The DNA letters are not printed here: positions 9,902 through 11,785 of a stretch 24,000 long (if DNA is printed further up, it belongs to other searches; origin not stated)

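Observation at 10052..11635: The 'hydrogenase large subunit' has lost all NiFe-ligating cysteines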

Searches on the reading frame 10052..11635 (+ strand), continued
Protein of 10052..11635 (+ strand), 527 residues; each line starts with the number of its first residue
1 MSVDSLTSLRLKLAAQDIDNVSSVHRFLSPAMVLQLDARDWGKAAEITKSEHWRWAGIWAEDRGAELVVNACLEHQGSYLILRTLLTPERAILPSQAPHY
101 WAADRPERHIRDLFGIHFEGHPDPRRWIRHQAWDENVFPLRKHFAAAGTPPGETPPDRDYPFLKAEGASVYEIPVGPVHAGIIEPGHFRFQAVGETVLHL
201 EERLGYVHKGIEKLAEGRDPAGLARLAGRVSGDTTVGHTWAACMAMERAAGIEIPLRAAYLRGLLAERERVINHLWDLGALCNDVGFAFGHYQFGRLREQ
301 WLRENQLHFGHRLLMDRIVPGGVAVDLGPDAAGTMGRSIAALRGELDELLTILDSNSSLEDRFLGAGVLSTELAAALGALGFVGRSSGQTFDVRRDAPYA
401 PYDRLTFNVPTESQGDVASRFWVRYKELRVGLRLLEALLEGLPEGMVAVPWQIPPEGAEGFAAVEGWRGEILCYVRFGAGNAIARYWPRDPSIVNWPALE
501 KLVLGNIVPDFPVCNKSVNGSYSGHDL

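Call 10: find_homologous_proteins(query=window:10052-11632:+, max_evalue=1e-10)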
Query window:10052-11632:+ (527 aa): 8000 proteins with E <= 1e-10 among 8000 candidates; the best 120 are listed.
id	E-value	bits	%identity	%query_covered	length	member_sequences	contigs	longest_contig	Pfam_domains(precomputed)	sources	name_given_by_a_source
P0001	0.0e+0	1215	99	100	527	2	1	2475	PF00374.25,PF00329.26,PF00346.25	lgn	-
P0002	0.0e+0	1040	84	100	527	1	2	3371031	PF00374.25,PF00329.26,PF00346.25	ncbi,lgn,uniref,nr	ncbi:hydrogenase large subunit [Methylococcus geothermalis]|uniref:Ni,Fe-hydrogenase III large subun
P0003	3.5e-287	972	78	100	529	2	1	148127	PF00374.25,PF00329.26,PF00346.25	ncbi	ncbi:NADH-quinone oxidoreductase subunit C [Candidatus Methylocalor cossyra]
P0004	7.9e-283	958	81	95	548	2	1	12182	PF00374.25,PF00329.26,PF00346.25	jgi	-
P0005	1.3e-282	957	78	99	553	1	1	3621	PF00374.25,PF00329.26,PF00346.25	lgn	-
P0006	4.2e-282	955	78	100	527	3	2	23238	PF00374.25,PF00329.26,PF00346.25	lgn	-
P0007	5.7e-281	951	77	100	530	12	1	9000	PF00374.25,PF00329.26,PF00346.25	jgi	jgi:Ni,Fe-hydrogenase III large subunit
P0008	1.1e-279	947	77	100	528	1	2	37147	PF00374.25,PF00329.26,PF00346.25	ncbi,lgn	-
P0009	3.2e-279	946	77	100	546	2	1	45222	PF00374.25,PF00329.26,PF00346.25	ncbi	-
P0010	5.8e-277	938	77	100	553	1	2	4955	PF00374.25,PF00329.26,PF00346.25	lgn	-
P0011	6.2e-277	938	79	95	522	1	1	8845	PF00374.25,PF00329.26,PF00346.25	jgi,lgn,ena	-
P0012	4.7e-276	935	76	100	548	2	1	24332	PF00374.25,PF00329.26,PF00346.25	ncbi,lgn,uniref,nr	ncbi:hydrogenase large subunit [Methyloterricola oryzae]|uniref:hydrogenase large subunit n=1 Tax=Me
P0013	1.1e-274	931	75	100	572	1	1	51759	PF00374.25,PF00329.26,PF00346.25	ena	-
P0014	3.4e-273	926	74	100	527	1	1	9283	PF00374.25,PF00329.26,PF00346.25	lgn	-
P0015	5.0e-272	922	78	95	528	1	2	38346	PF00374.25,PF00329.26,PF00346.25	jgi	jgi:Ni,Fe-hydrogenase III large subunit/NADH:ubiquinone oxidoreductase subunit C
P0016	7.3e-272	921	76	100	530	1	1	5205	PF00374.25,PF00329.26,PF00346.25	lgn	-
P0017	5.5e-271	918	75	99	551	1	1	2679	PF00374.25,PF00329.26,PF00346.25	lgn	-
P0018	2.5e-270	916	75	100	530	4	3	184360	PF00374.25,PF00329.26,PF00346.25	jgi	jgi:Ni,Fe-hydrogenase III large subunit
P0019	2.0e-269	913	75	100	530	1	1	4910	PF00374.25,PF00329.26,PF00346.25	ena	-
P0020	5.7e-269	912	74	100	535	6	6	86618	PF00374.25,PF00329.26,PF00346.25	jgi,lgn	jgi:Ni,Fe-hydrogenase III large subunit/NADH:ubiquinone oxidoreductase subunit C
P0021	8.0e-269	911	75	100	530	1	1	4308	PF00374.25,PF00329.26,PF00346.25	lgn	-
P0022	1.4e-268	910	76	98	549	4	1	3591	PF00374.25,PF00329.26,PF00346.25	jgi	jgi:Ni,Fe-hydrogenase III large subunit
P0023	2.8e-268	909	78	95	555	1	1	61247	PF00374.25,PF00329.26,PF00346.25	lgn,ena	-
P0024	4.1e-268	909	79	95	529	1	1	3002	PF00374.25,PF00329.26,PF00346.25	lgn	-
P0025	2.5e-267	906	73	100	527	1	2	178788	PF00374.25,PF00329.26,PF00346.25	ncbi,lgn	-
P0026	6.2e-267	905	74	100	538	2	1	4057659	PF00374.25,PF00329.26,PF00346.25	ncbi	ncbi:hydrogenase large subunit [Methylocaldum sp. MU1018]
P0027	8.4e-267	905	75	100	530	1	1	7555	PF00374.25,PF00329.26,PF00346.25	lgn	-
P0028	1.3e-265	901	75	100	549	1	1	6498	PF00374.25,PF00329.26,PF00346.25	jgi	jgi:Ni,Fe-hydrogenase III large subunit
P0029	1.9e-265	900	74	100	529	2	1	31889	PF00374.25,PF00329.26,PF00346.25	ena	-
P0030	2.1e-265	900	74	100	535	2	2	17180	PF00374.25,PF00329.26,PF00346.25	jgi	-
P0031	3.2e-265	899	72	100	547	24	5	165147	PF00374.25,PF00329.26,PF00346.25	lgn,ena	-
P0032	4.4e-265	899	74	98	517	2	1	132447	PF00374.25,PF00329.26,PF00346.25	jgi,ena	-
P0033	1.6e-264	897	75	98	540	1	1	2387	PF00374.25,PF00329.26,PF00346.25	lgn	-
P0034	6.7e-264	895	73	99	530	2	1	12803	PF00374.25,PF00329.26,PF00346.25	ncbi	ncbi:MAG: hydrogenase large subunit [Methylomonas sp.]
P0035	1.1e-263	894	75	100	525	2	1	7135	PF00374.25,PF00329.26,PF00346.25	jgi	jgi:Ni,Fe-hydrogenase III large subunit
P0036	1.4e-263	894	73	100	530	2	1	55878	PF00374.25,PF00329.26,PF00346.25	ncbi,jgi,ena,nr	ncbi:MAG: NADH-quinone oxidoreductase subunit C [Methylococcaceae bacterium]|nr:NADH-quinone oxidore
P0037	1.1e-262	891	73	99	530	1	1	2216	PF00374.25,PF00329.26,PF00346.25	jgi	jgi:Ni,Fe-hydrogenase III large subunit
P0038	3.9e-262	889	73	100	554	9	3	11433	PF00374.25,PF00329.26,PF00346.25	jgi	jgi:Ni,Fe-hydrogenase III large subunit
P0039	6.8e-262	888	72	99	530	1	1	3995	PF00374.25,PF00329.26,PF00346.25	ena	-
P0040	2.6e-261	886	73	99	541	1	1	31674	PF00374.25,PF00329.26,PF00346.25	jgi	jgi:Ni,Fe-hydrogenase III large subunit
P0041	6.2e-261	885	71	100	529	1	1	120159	PF00374.25,PF00329.26,PF00346.25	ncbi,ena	-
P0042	3.7e-260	883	76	95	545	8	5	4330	PF00374.25,PF00329.26,PF00346.25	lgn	-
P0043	5.7e-260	882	75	95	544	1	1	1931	PF00374.25,PF00329.26,PF00346.25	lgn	-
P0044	6.5e-260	882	74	100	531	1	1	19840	PF00374.25,PF00329.26,PF00346.25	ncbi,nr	ncbi:MAG: Ni,Fe-hydrogenase III large subunit [Methylococcaceae bacterium]|nr:Ni,Fe-hydrogenase III 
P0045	1.0e-259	881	73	100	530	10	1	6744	PF00374.25,PF00329.26,PF00346.25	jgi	jgi:Ni,Fe-hydrogenase III large subunit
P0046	1.4e-259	881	75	95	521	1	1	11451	PF00374.25,PF00329.26,PF00346.25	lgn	-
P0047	2.8e-259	880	75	95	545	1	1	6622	PF00374.25,PF00329.26,PF00346.25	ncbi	-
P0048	8.1e-259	878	71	99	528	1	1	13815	PF00374.25,PF00329.26,PF00346.25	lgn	-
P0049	7.4e-258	875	77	92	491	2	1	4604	PF00374.25,PF00329.26,PF00346.25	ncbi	-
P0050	1.2e-257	874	72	99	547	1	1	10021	PF00374.25,PF00329.26,PF00346.25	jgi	jgi:Ni,Fe-hydrogenase III large subunit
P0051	7.0e-257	872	75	94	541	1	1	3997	PF00374.25,PF00329.26,PF00346.25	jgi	jgi:Ni,Fe-hydrogenase III large subunit/NADH:ubiquinone oxidoreductase subunit C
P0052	1.1e-256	871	70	99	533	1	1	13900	PF00374.25,PF00329.26,PF00346.25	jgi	jgi:Ni,Fe-hydrogenase III large subunit/NADH:ubiquinone oxidoreductase subunit C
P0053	1.8e-256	871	74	95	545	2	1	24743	PF00374.25,PF00329.26,PF00346.25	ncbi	-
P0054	2.1e-256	870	72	100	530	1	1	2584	PF00374.25,PF00329.26,PF00346.25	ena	-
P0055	3.3e-255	866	71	100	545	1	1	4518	PF00374.25,PF00329.26,PF00346.25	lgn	-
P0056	3.5e-254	863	71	100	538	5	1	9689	PF00374.25,PF00329.26,PF00346.25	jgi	jgi:Ni,Fe-hydrogenase III large subunit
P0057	1.1e-251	855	70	100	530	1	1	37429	PF00374.25,PF00329.26,PF00346.25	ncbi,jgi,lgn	ncbi:MAG: NADH-quinone oxidoreductase subunit C [Methylomonas sp.]|jgi:Ni,Fe-hydrogenase III large s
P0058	1.9e-251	854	70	100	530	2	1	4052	PF00374.25,PF00329.26,PF00346.25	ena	-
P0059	5.4e-251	852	71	98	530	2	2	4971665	PF00374.25,PF00329.26,PF00346.25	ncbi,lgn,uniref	ncbi:NADH-quinone oxidoreductase subunit C [Methylomonas sp. AM2-LC]|uniref:hydrogenase large subuni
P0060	6.3e-251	852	73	94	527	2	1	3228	PF00374.25,PF00329.26,PF00346.25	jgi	-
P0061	1.6e-249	848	69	99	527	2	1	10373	PF00374.25,PF00329.26,PF00346.25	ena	-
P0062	1.1e-248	845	69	98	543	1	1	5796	PF00374.25,PF00329.26,PF00346.25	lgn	-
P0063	2.7e-247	840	74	95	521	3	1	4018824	PF00374.25,PF00329.26,PF00346.25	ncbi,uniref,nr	ncbi:NADH-quinone oxidoreductase subunit C [Methylogaea oryzae]|uniref:Hydrogenase expression protei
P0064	2.8e-247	840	70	99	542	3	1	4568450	PF00374.25,PF00329.26,PF00346.25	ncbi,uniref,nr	ncbi:NADH-quinone oxidoreductase subunit C [Candidatus Methylospira mobilis]|uniref:hydrogenase larg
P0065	8.9e-247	839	73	95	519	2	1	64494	PF00374.25,PF00329.26,PF00346.25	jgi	jgi:Ni,Fe-hydrogenase III large subunit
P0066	3.9e-246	836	70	99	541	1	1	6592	PF00374.25,PF00329.26,PF00346.25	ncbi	-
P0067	4.3e-246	836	68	99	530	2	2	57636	PF00374.25,PF00329.26,PF00346.25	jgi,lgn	jgi:Ni,Fe-hydrogenase III large subunit/NADH:ubiquinone oxidoreductase subunit C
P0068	6.1e-242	823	68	100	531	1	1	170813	PF00374.25,PF00329.26,PF00346.25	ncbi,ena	-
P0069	6.2e-241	819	70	98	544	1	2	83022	PF00374.25,PF00329.26,PF00346.25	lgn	-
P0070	7.2e-241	819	71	95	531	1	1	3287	PF00374.25,PF00329.26,PF00346.25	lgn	-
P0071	9.2e-241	819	69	99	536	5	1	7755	PF00374.25,PF00329.26,PF00346.25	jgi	-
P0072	2.0e-240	818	70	95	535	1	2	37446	PF00374.25,PF00329.26,PF00346.25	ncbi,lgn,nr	ncbi:MAG: NADH-quinone oxidoreductase subunit C [Methylococcaceae bacterium]|nr:NADH-quinone oxidore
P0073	2.0e-240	818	67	100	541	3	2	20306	PF00374.25,PF00329.26,PF00346.25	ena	-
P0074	1.9e-239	814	69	95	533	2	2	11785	PF00374.25,PF00329.26,PF00346.25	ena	-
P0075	3.7e-239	813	69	98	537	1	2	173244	PF00374.25,PF00329.26,PF00346.25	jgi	-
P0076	5.9e-239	813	68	99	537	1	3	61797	PF00374.25,PF00329.26,PF00346.25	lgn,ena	-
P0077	6.7e-239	812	70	95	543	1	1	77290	PF00374.25,PF00329.26,PF00346.25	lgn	-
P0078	8.1e-239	812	71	95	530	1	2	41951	PF00374.25,PF00329.26,PF00346.25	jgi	jgi:Ni,Fe-hydrogenase III large subunit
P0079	1.2e-238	812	67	100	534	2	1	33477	PF00374.25,PF00329.26,PF00346.25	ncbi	ncbi:MAG: hydrogenase large subunit [Gammaproteobacteria bacterium]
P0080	1.6e-238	811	70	95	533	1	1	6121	PF00374.25,PF00329.26,PF00346.25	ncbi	ncbi:MAG: NADH-quinone oxidoreductase subunit C [Candidatus Methylumidiphilus sp.]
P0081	1.9e-237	808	68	99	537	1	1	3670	PF00374.25,PF00329.26,PF00346.25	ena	-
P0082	5.8e-237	806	68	100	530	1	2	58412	PF00374.25,PF00329.26,PF00346.25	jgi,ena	-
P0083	7.0e-237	806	68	95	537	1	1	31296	PF00374.25,PF00329.26,PF00346.25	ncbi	ncbi:MAG: hydrogenase large subunit [Gammaproteobacteria bacterium]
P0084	1.1e-236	805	67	98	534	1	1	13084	PF00374.25,PF00329.26,PF00346.25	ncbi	ncbi:MAG: hydrogenase large subunit [Gammaproteobacteria bacterium]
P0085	1.3e-236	805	66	99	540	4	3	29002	PF00374.25,PF00329.26,PF00346.25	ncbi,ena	-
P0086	2.6e-236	804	66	99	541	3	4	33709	PF00374.25,PF00329.26,PF00346.25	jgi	jgi:Ni,Fe-hydrogenase III large subunit/NADH:ubiquinone oxidoreductase subunit C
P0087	5.9e-236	803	69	95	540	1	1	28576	PF00374.25,PF00329.26,PF00346.25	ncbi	ncbi:MAG: NADH-quinone oxidoreductase subunit C [Methylococcales bacterium]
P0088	3.9e-235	800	66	99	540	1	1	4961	PF00374.25,PF00329.26,PF00346.25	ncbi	ncbi:MAG: NADH-quinone oxidoreductase subunit C [Candidatus Methylumidiphilus sp.]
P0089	8.1e-235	799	71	89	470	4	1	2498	PF00374.25,PF00329.26,PF00346.25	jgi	jgi:Ni,Fe-hydrogenase III large subunit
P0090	8.5e-235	799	66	99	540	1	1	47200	PF00374.25,PF00329.26,PF00346.25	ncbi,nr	ncbi:MAG: NADH-quinone oxidoreductase subunit C [Proteobacteria bacterium]|nr:NADH-quinone oxidoredu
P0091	7.2e-234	796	70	95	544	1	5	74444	PF00374.25,PF00329.26,PF00346.25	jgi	-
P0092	1.9e-233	795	68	95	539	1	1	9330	PF00374.25,PF00329.26,PF00346.25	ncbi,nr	ncbi:MAG: NADH-quinone oxidoreductase subunit C [Methylococcaceae bacterium]|nr:NADH-quinone oxidore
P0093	3.0e-233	794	65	100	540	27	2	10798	PF00374.25,PF00329.26,PF00346.25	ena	-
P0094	1.1e-232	792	65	100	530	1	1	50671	PF00374.25,PF00329.26,PF00346.25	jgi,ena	-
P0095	1.1e-232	792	66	99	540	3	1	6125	PF00374.25,PF00329.26,PF00346.25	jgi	jgi:Ni,Fe-hydrogenase III large subunit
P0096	1.6e-232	791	67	95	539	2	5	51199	PF00374.25,PF00329.26,PF00346.25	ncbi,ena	-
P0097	3.2e-232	790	68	95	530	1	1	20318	PF00374.25,PF00329.26,PF00346.25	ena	-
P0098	9.5e-232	789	69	94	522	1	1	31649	PF00374.25,PF00329.26,PF00346.25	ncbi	ncbi:MAG: hydrogenase large subunit [Gammaproteobacteria bacterium]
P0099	2.1e-231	788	67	95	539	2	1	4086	PF00374.25,PF00329.26,PF00346.25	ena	-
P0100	5.5e-231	786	65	100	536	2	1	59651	PF00374.25,PF00329.26,PF00346.25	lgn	-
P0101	6.8e-231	786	68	95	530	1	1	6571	PF00374.25,PF00329.26,PF00346.25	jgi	jgi:Ni,Fe-hydrogenase III large subunit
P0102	8.3e-231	786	67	95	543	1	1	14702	PF00374.25,PF00329.26,PF00346.25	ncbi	-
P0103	1.1e-230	785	65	100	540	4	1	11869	PF00374.25,PF00329.26,PF00346.25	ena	-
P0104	7.2e-230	783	68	92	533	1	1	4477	PF00374.25,PF00329.26,PF00346.25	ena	-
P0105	7.4e-230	783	65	99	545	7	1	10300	PF00374.25,PF00329.26,PF00346.25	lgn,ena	-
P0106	1.2e-229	782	69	94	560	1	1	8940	PF00374.25,PF00329.26,PF00346.25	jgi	jgi:Ni,Fe-hydrogenase III large subunit/NADH:ubiquinone oxidoreductase subunit C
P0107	2.3e-229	781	68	94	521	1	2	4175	PF00374.25,PF00329.26,PF00346.25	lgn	-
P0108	3.7e-229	780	68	95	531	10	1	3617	PF00374.25,PF00329.26,PF00346.25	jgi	jgi:Ni,Fe-hydrogenase III large subunit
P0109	8.9e-229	779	67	96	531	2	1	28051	PF00374.25,PF00329.26,PF00346.25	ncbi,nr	ncbi:MAG: Ni,Fe-hydrogenase III large subunit [Gammaproteobacteria bacterium HGW-Gammaproteobacteria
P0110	9.3e-229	779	67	94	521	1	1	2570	PF00374.25,PF00329.26,PF00346.25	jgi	jgi:Ni,Fe-hydrogenase III large subunit/Ni,Fe-hydrogenase III component G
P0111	4.1e-228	777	65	100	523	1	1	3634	PF00374.25,PF00329.26,PF00346.25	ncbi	-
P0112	8.8e-228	776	66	95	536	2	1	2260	PF00374.25,PF00329.26,PF00346.25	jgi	-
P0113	1.1e-227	775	64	98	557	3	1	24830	PF00374.25,PF00329.26,PF00346.25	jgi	jgi:Ni,Fe-hydrogenase III large subunit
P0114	1.6e-227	775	65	95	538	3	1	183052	PF00374.25,PF00329.26,PF00346.25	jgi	-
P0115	3.0e-227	774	65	95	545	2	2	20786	PF00374.25,PF00329.26,PF00346.25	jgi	-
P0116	7.0e-227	773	80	79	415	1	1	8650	PF00374.25,PF00329.26,PF00346.25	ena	-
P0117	8.0e-227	773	67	95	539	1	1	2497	PF00374.25,PF00329.26,PF00346.25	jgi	-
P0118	8.1e-227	773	66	100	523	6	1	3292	PF00374.25,PF00329.26,PF00346.25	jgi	-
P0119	3.5e-226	771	67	93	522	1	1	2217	PF00374.25,PF00329.26,PF00346.25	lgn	-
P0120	5.0e-225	767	67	95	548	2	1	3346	PF00374.25,PF00329.26,PF00346.25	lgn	-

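Call 18: find_related_loci(query=window:10052-11632:+, collection=genome_contigs, flank=10000)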
Query window:10052-11632:+ (527 aa) in genome_contigs; peptide patterns used: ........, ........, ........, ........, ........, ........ (x = any residue, [..] = any of these).
305 stretches matched a pattern; 276 encode a relative of the query (tblastn E <= 1e-3); the best 80 are kept; 80 distinct loci.
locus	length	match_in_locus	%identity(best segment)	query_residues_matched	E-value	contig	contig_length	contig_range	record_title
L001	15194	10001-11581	79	1-527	0e+0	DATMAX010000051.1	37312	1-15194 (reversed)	MAG TPA_asm: Methylococcus sp. isolate SMAG_U13337 k141_346100, whole genome shotgun sequence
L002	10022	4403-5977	77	3-527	0e+0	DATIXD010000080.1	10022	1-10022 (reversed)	MAG TPA_asm: Methylococcaceae bacterium isolate SMAG_U15240 k141_3903242, whole genome shotgun sequence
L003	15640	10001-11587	77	2-527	0e+0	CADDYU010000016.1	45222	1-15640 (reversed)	Methylococcaceae bacterium isolate 8 genome assembly, contig: NODE_418_length_45222_cov_8.596740, whole genome shotgun s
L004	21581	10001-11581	73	1-527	0e+0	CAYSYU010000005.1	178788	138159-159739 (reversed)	MAG TPA_asm: uncultured Methylomagnum sp. isolate SRP302447_co1_256 genome assembly, contig: NODE_300_length_178788_cov_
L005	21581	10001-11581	74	1-527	0e+0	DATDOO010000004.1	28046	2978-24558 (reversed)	MAG TPA_asm: Methylococcaceae bacterium isolate SMAG_U7896 k141_2878796, whole genome shotgun sequence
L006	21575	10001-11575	73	3-527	0e+0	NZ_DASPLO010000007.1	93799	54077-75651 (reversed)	MAG: Methylocaldum sp. isolate SMAG_U12066 k141_246349, whole genome shotgun sequence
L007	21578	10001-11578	72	2-527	0e+0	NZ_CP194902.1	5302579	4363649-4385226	Methylocaldum sp. GT1BB plasmid unnamed, complete sequence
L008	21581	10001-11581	71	1-527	0e+0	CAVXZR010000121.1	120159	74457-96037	MAG: uncultured proteobacterium isolate MFD04780.bin.2.85 genome assembly, contig: contig_8633, whole genome shotgun seq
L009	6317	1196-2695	76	28-527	0e+0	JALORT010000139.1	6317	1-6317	MAG: Methylotetracoccus sp. isolate Prado188 scaffold_21930, whole genome shotgun sequence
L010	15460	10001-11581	70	1-527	0e+0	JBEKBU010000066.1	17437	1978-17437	MAG: Methylomonas sp. isolate SPRUCE 143 SPRUCE_143_66, whole genome shotgun sequence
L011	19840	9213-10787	74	3-527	0e+0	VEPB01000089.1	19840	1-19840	MAG: Methylococcaceae bacterium isolate MnB_9 Mn-Methylococcaceae-1_309985, whole genome shotgun sequence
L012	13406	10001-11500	74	28-527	0e+0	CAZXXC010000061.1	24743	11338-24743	MAG TPA_asm: uncultured Methylococcaceae bacterium isolate SRP278314_co2_351 genome assembly, contig: NODE_2720_length_2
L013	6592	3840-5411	70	4-527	0e+0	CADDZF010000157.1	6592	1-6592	Methylococcaceae bacterium isolate 16 genome assembly, contig: NODE_9133_length_6592_cov_6.373395, whole genome shotgun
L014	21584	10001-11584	68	2-527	0e+0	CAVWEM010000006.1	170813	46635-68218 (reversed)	MAG: uncultured Gammaproteobacteria bacterium isolate MFD01476.bin.2.76 genome assembly, contig: contig_46156, whole gen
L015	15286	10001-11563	69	8-527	0e+0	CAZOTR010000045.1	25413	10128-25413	MAG TPA_asm: uncultured Methylococcaceae bacterium isolate binchicken_co322_108 genome assembly, contig: NODE_2972_lengt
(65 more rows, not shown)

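Call 21: search_protein_representatives(protein=window:10052-11632:+)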
Query: 527 residues. Proteins with E-value up to 0.001 (for the whole library): 7984; up to 1e-10: 4052; up to 1e-30: 1061. The best 150 are listed.
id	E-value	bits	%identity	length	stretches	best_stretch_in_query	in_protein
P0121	2.8e-185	633.8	56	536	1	3-527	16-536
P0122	2.4e-140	485.5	61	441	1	28-386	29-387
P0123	5.2e-138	477.8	51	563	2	33-439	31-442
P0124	1.5e-134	466.4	48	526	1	34-527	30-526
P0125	3.9e-130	451.8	50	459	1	15-441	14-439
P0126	5.9e-128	444.6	47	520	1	31-527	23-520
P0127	5.8e-121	421.5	58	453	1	36-401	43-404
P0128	5.9e-117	408.3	46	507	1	35-527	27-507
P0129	7.9e-114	398.0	45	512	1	40-527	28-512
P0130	6.1e-112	391.7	55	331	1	198-527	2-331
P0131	1.2e-110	387.5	45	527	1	72-527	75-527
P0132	4.7e-107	375.6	46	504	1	71-527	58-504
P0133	1.5e-105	370.7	42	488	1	39-527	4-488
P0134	6.8e-101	355.3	47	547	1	122-527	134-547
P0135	2.1e-100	353.6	43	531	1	72-526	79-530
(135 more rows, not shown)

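Call 41: find_encoding_contigs(protein=P0131, flank=10000, max_places=3)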
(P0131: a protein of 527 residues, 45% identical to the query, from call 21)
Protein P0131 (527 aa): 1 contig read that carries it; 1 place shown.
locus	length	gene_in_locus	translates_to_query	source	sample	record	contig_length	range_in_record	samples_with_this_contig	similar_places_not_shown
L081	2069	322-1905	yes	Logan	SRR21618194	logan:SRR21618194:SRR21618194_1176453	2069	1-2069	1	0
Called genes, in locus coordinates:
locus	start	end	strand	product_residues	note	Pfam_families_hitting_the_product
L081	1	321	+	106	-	?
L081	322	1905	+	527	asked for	PF00329:Complex1_30kDa, PF00346:Complex1_49kDa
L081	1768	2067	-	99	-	?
